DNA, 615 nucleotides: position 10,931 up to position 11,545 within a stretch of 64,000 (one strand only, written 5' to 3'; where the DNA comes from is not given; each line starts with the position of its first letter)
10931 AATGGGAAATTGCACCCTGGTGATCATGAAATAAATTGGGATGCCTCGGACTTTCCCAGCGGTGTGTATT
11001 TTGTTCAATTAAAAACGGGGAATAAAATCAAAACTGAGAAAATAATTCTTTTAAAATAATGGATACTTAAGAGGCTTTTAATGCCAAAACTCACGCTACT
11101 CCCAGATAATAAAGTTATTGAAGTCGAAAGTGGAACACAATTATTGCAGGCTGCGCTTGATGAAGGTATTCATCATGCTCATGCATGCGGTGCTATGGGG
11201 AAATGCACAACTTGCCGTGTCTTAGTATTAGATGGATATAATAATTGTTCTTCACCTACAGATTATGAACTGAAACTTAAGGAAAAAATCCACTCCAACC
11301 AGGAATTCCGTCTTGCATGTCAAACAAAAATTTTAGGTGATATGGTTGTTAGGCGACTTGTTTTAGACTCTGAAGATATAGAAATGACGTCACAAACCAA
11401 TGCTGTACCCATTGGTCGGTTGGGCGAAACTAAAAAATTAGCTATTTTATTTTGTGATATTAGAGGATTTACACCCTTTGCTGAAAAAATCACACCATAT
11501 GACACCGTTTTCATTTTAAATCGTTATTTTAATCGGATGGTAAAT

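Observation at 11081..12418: Class III nucleotide cyclase sandwiched between two different [2Fe-2S] domains (ferredoxin-type and Rieske-type)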

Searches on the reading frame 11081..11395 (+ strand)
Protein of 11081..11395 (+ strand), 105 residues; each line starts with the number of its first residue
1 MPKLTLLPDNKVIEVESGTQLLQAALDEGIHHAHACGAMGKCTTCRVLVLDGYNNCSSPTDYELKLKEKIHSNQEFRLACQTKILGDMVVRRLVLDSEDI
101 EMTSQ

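Call 47: search_solved_structures(query=window:11081-11395:+, max_evalue=0.001, show_alignments=2)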
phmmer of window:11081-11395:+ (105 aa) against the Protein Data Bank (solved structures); distinct sequences matched with E-value up to 0.001: 21.
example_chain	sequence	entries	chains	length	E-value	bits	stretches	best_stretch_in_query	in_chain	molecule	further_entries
1i7h_A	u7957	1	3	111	2.1e-12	50.6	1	2-90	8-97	FERREDOXIN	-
9i2a_A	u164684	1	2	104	1e-09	41.9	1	9-90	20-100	Ferredoxin-4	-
3ah7_A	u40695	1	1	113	5.6e-09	39.5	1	4-86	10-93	[2Fe-2S]ferredoxin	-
3zyy_X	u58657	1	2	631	5.4e-06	30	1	3-91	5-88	IRON-SULFUR CLUSTER BINDING PROTEIN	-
7xk3_F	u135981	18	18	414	3.5e-05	27.4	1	10-89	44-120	Na(+)-translocating NADH-quinone reductase subunit F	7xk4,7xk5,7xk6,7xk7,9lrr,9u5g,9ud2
8a1t_F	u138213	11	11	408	3.7e-05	27.3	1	10-89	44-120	Na(+)-translocating NADH-quinone reductase subunit F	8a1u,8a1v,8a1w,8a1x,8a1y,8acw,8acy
1oqq_A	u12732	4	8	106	4.8e-05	26.9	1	11-84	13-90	Putidaredoxin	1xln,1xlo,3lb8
2mjd_A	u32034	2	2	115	5.3e-05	26.8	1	10-94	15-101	Adrenodoxin homolog, mitochondrial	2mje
1oqr_A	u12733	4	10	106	6.6e-05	26.5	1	11-84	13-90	Putidaredoxin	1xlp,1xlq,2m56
3w9c_B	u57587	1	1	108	6.9e-05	26.4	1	11-83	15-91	Putidaredoxin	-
4jwu_C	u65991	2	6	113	0.0001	25.9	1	11-83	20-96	Putidaredoxin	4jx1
6nbl_C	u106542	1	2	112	0.0001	25.9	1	12-83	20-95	Putidaredoxin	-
1gpx_A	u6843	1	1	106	0.00012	25.7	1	11-83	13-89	PUTIDAREDOXIN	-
1r7s_A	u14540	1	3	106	0.00012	25.7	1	11-83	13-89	Putidaredoxin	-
1pdx_A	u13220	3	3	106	0.00016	25.3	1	11-82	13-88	PROTEIN (PUTIDAREDOXIN) | Putidaredoxin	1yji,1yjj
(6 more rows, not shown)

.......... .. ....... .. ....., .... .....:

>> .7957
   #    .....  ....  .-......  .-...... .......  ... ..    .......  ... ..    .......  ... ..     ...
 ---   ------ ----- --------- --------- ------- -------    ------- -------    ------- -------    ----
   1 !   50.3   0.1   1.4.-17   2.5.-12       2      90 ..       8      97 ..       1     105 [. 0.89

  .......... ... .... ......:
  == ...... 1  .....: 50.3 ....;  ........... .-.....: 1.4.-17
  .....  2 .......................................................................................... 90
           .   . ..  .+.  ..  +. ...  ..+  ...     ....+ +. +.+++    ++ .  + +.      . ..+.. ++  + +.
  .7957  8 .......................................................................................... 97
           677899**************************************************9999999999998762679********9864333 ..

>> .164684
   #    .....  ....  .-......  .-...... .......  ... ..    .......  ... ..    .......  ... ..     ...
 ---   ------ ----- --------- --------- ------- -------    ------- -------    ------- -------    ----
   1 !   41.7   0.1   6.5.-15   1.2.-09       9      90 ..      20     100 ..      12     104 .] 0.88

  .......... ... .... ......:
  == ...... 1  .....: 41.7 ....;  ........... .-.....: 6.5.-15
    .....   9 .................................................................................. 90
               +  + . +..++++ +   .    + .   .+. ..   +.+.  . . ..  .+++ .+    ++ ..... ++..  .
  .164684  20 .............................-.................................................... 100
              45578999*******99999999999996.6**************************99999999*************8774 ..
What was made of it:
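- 11081..11365 (+): N-terminal [2Fe-2S] ferredoxin domain (aa 1-95), adrenodoxin/ISC-type Cys spacing. Ligand codons: C36 11186-11188, C42 11204-11206, C45 11213-11215, C80 11318-11320. The closest solved chain is E. coli Fdx 1i7h, E 2e-12, and all four Cys align with Cys in that sequence (call 47).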
